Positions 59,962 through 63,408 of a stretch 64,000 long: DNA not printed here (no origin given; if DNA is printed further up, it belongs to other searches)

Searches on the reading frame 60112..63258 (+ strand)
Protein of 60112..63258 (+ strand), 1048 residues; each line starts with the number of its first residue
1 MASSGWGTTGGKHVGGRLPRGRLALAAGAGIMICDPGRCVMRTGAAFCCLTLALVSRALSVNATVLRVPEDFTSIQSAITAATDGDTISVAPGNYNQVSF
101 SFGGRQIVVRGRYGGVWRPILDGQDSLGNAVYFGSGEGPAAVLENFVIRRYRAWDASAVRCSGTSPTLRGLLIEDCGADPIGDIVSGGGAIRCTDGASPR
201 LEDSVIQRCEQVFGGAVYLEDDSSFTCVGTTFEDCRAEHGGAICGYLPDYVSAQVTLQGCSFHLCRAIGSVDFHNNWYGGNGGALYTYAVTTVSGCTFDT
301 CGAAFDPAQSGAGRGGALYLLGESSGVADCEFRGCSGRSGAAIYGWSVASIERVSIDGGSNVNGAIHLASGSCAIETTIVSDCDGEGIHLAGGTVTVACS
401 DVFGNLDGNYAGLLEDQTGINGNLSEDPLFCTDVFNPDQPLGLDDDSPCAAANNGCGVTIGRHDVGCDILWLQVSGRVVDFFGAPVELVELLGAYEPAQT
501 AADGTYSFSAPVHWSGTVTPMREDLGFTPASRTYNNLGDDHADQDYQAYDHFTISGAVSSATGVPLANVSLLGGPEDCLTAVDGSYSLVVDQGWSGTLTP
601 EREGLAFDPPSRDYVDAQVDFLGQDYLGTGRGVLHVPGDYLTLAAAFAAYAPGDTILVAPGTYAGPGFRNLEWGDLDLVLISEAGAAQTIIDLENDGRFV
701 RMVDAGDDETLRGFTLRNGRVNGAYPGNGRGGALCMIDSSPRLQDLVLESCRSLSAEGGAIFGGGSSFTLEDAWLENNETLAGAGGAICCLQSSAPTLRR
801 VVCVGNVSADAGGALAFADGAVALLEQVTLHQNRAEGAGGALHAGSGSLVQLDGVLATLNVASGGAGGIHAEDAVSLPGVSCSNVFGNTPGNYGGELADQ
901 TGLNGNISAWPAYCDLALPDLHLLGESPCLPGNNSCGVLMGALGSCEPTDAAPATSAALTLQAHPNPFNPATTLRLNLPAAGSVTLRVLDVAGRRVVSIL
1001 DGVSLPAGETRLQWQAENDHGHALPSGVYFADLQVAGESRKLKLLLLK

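Call 73: search_protein_families(library=pfam, proteins=[window:60112-63258:+], max_evalue=0.001)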
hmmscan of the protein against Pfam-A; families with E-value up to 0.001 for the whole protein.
window:60112-63258:+ (1048 aa): 4 families
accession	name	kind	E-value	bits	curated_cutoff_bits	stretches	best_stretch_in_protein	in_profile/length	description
PF13229.12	Beta_helix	-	1.8e-14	54.1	25.9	1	127-298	22-158/158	Right handed beta helix region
PF13860.13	FlgD_ig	-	2.4e-07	31.1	27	1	975-1030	15-70/79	FlgD Ig-like domain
PF13620.12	CarboxypepD_reg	-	3.9e-05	24.3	32.3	0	473-534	1-66/82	Carboxypeptidase regulatory-like domain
PF15976.11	CooC_C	-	0.00011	22.6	29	0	544-594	9-59/93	CS1-pili formation C-terminal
